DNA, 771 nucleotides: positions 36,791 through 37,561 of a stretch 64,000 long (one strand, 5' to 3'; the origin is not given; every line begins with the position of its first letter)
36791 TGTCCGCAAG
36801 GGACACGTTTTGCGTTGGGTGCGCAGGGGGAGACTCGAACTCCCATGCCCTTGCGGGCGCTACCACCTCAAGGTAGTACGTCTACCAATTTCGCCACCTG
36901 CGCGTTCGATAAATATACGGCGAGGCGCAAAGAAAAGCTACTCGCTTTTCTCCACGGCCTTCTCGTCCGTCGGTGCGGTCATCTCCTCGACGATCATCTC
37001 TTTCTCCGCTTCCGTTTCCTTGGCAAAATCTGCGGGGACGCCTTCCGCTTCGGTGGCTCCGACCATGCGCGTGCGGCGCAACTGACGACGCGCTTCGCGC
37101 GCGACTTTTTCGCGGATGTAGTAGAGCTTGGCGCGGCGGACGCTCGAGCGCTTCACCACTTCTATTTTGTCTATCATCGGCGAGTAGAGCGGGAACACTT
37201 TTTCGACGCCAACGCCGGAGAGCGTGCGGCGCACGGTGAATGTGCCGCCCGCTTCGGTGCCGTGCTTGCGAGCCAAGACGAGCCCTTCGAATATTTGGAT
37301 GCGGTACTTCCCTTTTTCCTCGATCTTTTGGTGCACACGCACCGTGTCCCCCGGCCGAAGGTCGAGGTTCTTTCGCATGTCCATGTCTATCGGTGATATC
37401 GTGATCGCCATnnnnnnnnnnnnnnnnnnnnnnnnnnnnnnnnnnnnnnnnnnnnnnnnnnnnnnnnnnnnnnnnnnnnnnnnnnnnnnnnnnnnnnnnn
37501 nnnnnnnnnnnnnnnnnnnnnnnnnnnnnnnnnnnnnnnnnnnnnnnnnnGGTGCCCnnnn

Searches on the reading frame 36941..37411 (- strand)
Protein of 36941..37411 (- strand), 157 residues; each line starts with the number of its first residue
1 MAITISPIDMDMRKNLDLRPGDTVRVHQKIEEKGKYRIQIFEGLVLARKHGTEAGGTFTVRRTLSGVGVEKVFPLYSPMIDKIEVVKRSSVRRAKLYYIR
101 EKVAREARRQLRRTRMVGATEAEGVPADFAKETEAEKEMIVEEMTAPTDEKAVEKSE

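Call 10: find_encoding_contigs(protein=window:36941-37411:-, flank=10000, max_places=10)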
Protein window:36941-37411:- (157 aa): no gene with exactly this product is on record in the collection.

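Call 12: find_related_loci(query=window:36941-37411:-, collection=genome_contigs, flank=10000)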
Query window:36941-37411:- (157 aa) in genome_contigs; peptide patterns used: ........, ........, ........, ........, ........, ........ (x = any residue, [..] = any of these).
455 stretches matched a pattern; 280 encode a relative of the query (tblastn E <= 1e-3); the best 80 are kept; 80 distinct loci.
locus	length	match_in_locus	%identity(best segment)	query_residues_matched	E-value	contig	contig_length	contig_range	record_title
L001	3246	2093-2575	83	1-155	4e-85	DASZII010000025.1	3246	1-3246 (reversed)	MAG TPA_asm: Candidatus Paceibacterota bacterium isolate SMAG_U6598 k141_4135723, whole genome shotgun sequence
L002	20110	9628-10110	78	1-151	2e-77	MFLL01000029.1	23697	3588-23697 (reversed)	MAG: Candidatus Kaiserbacteria bacterium RIFCSPHIGHO2_02_FULL_55_25 rifcsphigho2_02_scaffold_6575, whole genome shotgun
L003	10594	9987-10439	81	3-151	2e-75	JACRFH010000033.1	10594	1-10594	MAG: Candidatus Kaiserbacteria bacterium isolate NC_groundwater_1720_Pr3_B-0.1um_51_29 SR-2_scaffold_141_2201970, whole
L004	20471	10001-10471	76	1-157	3e-74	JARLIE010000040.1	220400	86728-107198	MAG: Candidatus Paceibacterota bacterium isolate MAG_CO249 MetaCoAG_Bin_249_Oxic_k141_254515, whole genome shotgun seque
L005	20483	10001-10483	78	1-151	5e-76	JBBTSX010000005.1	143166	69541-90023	MAG: Patescibacteria group bacterium isolate H41-bin036_1 H41_bin036_1_000000000005, whole genome shotgun sequence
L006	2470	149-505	87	2-120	3e-69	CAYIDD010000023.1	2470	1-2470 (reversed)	MAG TPA_asm: uncultured Candidatus Saccharibacteria bacterium isolate ERP119705_co18_166 genome assembly, contig: NODE_7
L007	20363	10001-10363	85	1-120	3e-66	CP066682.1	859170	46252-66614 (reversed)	MAG: Candidatus Kaiserbacteria bacterium isolate NC_groundwater_79_Ag_B-0.1um_58_26 chromosome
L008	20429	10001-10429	76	1-141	9e-66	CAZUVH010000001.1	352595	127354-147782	MAG TPA_asm: uncultured Candidatus Saccharibacteria bacterium isolate SRP287051_co2_176 genome assembly, contig: NODE_19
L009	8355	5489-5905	76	1-138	2e-65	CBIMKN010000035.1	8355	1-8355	MAG TPA_asm: uncultured bacterium isolate SRR16817059_concoct_14 genome assembly, contig: ERZ27394141.1572, whole genome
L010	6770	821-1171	87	1-117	2e-65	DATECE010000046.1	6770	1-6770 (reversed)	MAG TPA_asm: Candidatus Paceibacterota bacterium isolate SMAG_U8263 k141_548029, whole genome shotgun sequence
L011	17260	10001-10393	77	2-134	2e-65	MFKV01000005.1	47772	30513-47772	MAG: Candidatus Kaiserbacteria bacterium RIFCSPHIGHO2_01_FULL_54_36 rifcsphigho2_01_scaffold_1445, whole genome shotgun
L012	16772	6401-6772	84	1-123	5e-65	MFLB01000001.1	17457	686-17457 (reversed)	MAG: Candidatus Kaiserbacteria bacterium RIFCSPHIGHO2_01_FULL_58_22 rifcsphigho2_01_scaffold_10093, whole genome shotgun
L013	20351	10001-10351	87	1-117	5e-65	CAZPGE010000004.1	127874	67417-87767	MAG TPA_asm: uncultured Candidatus Saccharibacteria bacterium isolate ERP113451_co1_69 genome assembly, contig: NODE_58_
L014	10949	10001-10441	75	1-134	5e-65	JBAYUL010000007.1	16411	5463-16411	MAG: Candidatus Paceibacterota bacterium isolate SO_2016_LW3_34 scaffold05033_LW162_2016, whole genome shotgun sequence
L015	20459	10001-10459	71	1-156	5e-65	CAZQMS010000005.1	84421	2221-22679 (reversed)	MAG TPA_asm: uncultured Candidatus Saccharibacteria bacterium isolate SRP329715_co2_386 genome assembly, contig: NODE_57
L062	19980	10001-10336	70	1-112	2e-50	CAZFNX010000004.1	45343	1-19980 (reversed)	MAG TPA_asm: uncultured Candidatus Saccharibacteria bacterium isolate SRP135725_co1_644 genome assembly, contig: NODE_68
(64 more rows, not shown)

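Call 37: search_protein_families(library=pfam, proteins=[L062:5842-6846:+, L062:2735-4057:-, L062:810-1772:-, L062:4349-4966:+])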
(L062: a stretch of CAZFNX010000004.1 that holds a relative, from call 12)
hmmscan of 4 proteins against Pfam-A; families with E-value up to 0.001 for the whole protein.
L062:5842-6846:+ (335 aa): 1 family
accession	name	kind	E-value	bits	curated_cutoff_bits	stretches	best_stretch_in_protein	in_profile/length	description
PF00078.32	RVT_1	-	1.1e-21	78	29.6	1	75-278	8-203/205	Reverse transcriptase (RNA-dependent DNA polymerase)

L062:2735-4057:- (441 aa): 3 families
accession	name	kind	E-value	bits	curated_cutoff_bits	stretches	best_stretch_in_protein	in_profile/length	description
PF00239.26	Resolvase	-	4e-20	72.8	23.3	1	23-168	2-143/145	Resolvase, N terminal domain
PF07508.19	Recombinase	-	3.7e-13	50.1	21.1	1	194-287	1-102/102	Recombinase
PF13408.12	Zn_ribbon_recom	-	1e-06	29.5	25.3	1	298-353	2-51/58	Recombinase zinc beta ribbon domain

L062:810-1772:- (321 aa): 3 families
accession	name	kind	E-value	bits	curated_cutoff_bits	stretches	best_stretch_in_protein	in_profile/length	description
PF13560.12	HTH_31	-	9.3e-09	35.9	27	1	175-232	2-60/64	Helix-turn-helix domain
PF01381.28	HTH_3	-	7.8e-06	26.3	23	1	180-214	2-36/55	Helix-turn-helix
PF13413.12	HTH_25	-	0.00067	19.9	24.6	0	179-210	2-33/62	Helix-turn-helix domain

L062:4349-4966:+ (206 aa): 0 families

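Call 38: search_protein_families(library=padloc, proteins=[L062:5842-6846:+, L062:2735-4057:-, L062:810-1772:-, L062:4349-4966:+])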
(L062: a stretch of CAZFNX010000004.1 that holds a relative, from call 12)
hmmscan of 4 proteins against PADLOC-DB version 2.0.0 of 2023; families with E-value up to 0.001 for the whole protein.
L062:5842-6846:+ (335 aa): 67 families (the best 25 are shown)
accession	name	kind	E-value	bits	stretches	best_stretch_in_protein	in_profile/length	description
PDLC01136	RT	-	1.1e-53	180.4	1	12-279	2-257/263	RT (reverse transcriptase)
PDLC02063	Cas1_IIIb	-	5.2e-39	132.3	1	11-306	4-299/617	-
PDLC03754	RT_UG17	-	5.9e-33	112.3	1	35-300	34-290/429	DRT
PDLC03779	RT_UG4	-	8.9e-28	95.3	1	33-291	21-267/307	DRT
PDLC03768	Drt3a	-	1.6e-25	88.4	1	137-299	132-277/411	DRT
PDLC02175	Drt3a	-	8.6e-24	82.5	1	137-257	106-226/417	-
PDLC03756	RT_UG19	-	6.5e-22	76.3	1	12-280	3-288/562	DRT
PDLC03764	RT_UG26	-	1.1e-21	75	1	24-297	12-289/398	DRT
PDLC03759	RT_UG21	-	5.8e-21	72.8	1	36-266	27-264/503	DRT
PDLC03761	RT_UG23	-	2e-20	70.8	1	76-263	69-258/489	DRT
PDLC03785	RT_UG9_large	-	2.1e-20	70.6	1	54-271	282-505/772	DRT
PDLC02174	Drt3a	-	1.1e-19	69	1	137-284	107-256/403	-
PDLC03755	RT_UG18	-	1.9e-19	68.3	1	36-289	23-269/295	DRT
PDLC03758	RT_UG20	-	3e-19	67.4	1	85-266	85-267/511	DRT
PDLC03778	RT_UG39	-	3.1e-19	67.4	2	188-265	290-366/541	DRT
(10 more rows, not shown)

L062:2735-4057:- (441 aa): 0 families

L062:810-1772:- (321 aa): 1 family
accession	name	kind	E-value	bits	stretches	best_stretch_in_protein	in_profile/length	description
PDLC02926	HTH_VI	-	0.00022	19.4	1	176-211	3-38/92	-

L062:4349-4966:+ (206 aa): 0 families
